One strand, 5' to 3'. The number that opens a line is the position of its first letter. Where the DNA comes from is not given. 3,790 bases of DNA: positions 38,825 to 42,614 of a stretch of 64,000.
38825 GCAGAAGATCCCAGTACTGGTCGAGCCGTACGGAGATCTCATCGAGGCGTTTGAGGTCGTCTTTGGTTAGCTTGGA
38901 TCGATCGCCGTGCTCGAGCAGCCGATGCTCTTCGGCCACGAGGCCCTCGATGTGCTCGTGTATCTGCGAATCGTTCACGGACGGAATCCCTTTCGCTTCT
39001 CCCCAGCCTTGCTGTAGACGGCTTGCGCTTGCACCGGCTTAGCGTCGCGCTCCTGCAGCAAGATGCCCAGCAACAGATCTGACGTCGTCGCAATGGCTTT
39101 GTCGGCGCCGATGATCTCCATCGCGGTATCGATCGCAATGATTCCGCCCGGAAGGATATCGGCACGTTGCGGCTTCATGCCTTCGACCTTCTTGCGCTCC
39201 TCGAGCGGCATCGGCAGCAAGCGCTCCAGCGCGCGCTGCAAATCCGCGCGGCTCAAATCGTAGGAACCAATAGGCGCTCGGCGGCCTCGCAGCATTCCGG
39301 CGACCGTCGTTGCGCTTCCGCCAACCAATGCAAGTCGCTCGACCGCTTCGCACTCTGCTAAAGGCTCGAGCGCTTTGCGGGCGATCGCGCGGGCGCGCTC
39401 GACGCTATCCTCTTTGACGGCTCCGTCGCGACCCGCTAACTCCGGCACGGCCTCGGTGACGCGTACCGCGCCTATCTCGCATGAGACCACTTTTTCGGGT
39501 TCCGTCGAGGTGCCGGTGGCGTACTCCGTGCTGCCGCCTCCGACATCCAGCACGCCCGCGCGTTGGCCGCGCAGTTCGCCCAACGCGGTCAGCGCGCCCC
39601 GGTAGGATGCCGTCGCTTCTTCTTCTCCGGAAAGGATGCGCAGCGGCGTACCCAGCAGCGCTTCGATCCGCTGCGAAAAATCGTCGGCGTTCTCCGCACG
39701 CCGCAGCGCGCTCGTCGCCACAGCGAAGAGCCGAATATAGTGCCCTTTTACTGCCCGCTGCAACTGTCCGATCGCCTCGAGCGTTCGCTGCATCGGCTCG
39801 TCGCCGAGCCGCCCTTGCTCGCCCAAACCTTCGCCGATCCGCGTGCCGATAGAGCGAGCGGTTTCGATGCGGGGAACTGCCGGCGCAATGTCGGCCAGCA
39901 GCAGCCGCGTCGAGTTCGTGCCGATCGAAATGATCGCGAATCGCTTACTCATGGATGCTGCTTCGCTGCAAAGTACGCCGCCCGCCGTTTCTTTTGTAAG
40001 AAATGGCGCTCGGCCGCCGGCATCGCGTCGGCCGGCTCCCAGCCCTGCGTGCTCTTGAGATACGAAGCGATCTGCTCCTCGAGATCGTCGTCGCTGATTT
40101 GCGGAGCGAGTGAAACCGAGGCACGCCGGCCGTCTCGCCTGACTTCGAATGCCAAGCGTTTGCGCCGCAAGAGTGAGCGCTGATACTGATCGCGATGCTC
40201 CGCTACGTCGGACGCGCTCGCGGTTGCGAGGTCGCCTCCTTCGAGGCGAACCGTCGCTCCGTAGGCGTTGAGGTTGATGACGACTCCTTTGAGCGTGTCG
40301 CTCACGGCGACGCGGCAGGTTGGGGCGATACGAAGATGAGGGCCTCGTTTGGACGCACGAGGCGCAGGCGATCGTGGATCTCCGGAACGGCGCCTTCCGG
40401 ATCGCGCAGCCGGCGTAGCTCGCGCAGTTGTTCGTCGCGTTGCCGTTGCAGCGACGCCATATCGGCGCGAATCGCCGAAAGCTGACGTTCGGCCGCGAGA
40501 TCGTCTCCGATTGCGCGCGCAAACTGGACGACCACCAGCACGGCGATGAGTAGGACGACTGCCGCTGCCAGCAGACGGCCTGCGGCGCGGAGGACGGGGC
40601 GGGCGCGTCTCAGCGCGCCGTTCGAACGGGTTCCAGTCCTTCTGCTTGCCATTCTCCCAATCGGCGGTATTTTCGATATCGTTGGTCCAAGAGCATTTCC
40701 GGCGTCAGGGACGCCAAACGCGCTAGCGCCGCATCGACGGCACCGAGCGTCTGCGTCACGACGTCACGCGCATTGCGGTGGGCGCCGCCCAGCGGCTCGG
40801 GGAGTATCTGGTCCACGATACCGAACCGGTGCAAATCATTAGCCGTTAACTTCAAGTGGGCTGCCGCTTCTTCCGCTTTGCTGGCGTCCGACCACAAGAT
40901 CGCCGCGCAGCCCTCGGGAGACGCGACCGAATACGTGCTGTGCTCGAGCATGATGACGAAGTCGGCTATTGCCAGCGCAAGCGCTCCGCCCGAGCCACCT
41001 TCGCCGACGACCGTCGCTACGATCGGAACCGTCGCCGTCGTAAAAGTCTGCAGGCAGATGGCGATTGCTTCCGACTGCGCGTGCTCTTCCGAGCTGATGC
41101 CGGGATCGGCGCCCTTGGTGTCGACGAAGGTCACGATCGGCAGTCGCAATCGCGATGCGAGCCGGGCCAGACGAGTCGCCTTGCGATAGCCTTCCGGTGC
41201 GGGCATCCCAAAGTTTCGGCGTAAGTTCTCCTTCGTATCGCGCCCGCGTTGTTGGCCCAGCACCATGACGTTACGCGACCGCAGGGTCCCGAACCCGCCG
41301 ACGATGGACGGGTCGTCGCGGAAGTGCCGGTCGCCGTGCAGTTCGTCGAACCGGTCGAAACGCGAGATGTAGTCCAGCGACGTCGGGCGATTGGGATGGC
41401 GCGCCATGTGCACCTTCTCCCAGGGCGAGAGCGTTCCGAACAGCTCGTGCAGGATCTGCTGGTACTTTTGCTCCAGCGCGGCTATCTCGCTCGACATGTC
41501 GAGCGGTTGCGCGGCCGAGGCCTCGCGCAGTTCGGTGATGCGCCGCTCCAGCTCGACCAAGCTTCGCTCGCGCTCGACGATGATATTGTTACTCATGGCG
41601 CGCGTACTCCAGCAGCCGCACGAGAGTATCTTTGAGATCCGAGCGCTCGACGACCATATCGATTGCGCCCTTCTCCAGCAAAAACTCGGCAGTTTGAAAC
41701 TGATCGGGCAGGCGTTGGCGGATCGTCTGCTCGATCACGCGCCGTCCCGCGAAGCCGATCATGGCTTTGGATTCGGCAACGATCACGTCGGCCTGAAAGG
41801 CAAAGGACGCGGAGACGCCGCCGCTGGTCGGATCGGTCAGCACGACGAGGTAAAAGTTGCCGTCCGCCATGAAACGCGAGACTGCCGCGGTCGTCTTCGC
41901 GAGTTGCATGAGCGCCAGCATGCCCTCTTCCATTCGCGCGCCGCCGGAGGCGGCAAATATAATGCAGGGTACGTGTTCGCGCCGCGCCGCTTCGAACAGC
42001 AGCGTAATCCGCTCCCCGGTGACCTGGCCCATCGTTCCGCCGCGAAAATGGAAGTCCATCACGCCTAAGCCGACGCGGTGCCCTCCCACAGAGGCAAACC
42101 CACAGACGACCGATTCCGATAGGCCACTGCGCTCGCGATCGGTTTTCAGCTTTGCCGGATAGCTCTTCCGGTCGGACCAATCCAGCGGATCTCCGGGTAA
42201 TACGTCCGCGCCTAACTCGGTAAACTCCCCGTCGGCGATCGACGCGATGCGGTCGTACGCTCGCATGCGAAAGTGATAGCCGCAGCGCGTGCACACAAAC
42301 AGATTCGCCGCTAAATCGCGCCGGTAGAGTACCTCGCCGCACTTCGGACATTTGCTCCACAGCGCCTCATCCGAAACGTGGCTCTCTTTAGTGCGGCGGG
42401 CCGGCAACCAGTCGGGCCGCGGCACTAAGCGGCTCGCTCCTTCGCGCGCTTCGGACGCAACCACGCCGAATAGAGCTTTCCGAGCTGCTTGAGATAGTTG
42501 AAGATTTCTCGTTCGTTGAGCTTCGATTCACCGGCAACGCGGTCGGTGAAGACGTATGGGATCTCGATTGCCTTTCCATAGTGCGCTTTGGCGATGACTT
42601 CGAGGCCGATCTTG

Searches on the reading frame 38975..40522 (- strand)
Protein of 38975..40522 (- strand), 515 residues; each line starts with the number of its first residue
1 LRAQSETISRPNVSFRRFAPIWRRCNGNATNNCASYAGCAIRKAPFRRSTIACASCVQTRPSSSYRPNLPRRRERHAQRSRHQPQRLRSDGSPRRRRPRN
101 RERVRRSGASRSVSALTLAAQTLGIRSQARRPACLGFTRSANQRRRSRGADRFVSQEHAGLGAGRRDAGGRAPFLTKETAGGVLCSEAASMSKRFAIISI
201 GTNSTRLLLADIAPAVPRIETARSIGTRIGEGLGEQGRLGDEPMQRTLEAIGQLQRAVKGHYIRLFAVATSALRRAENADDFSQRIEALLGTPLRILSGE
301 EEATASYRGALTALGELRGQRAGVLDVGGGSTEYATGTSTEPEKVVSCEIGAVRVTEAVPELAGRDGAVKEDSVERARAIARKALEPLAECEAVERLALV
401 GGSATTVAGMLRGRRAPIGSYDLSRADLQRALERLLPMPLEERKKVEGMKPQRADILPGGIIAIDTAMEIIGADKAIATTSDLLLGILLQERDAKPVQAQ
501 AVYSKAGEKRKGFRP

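Call 14: search_protein_families(library=pfam, proteins=[window:38975-40522:-], max_evalue=0.01)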
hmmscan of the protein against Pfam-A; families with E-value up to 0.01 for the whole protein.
window:38975-40522:- (515 aa): 2 families
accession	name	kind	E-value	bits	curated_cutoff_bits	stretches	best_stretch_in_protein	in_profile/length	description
PF02541.22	Ppx-GppA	-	5e-45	154.6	27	1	226-479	19-269/285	Ppx/GppA phosphatase family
PF08841.16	DDR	-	0.0029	17.1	24.6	0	268-336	83-149/328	Diol dehydratase reactivase ATPase-like domain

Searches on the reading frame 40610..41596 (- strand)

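Call 14: search_protein_families(library=pfam, proteins=[window:40610-41596:-], max_evalue=0.01)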
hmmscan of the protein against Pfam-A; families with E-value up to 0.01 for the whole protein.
window:40610-41596:- (328 aa): 3 families
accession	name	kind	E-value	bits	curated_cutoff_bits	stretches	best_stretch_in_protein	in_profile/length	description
PF03255.19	ACCA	-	2.8e-126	421.3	23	1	7-314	2-310/310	Acetyl co-enzyme A carboxylase carboxyltransferase-like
PF01039.27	Carboxyl_trans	-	1.1e-15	57.7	22.3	1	96-246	282-428/493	Carboxyl transferase domain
PF00378.25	ECH_1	-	3.5e-05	23.7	27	1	174-294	73-201/251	Enoyl-CoA hydratase/isomerase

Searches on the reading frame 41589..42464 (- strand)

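Call 14: search_protein_families(library=pfam, proteins=[window:41589-42464:-], max_evalue=0.01)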
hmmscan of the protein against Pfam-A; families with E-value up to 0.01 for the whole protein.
window:41589-42464:- (291 aa): 4 families
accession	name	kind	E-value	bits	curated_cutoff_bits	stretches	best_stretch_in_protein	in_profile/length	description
PF01039.27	Carboxyl_trans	-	1.9e-14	53.6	22.3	1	108-248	37-177/493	Carboxyl transferase domain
PF17848.7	Zn_ribbon_ACC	-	3.2e-12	46.8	24.5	1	36-61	1-26/26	Acetyl-CoA carboxylase zinc finger domain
PF08271.17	Zn_Ribbon_TF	-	0.0001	22.2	29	1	38-64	2-28/43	TFIIB zinc-binding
PF02150.21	Zn_ribbon_RPB9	-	0.0063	16.8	25.2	0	39-65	4-31/36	RNA polymerases M/15 Kd subunit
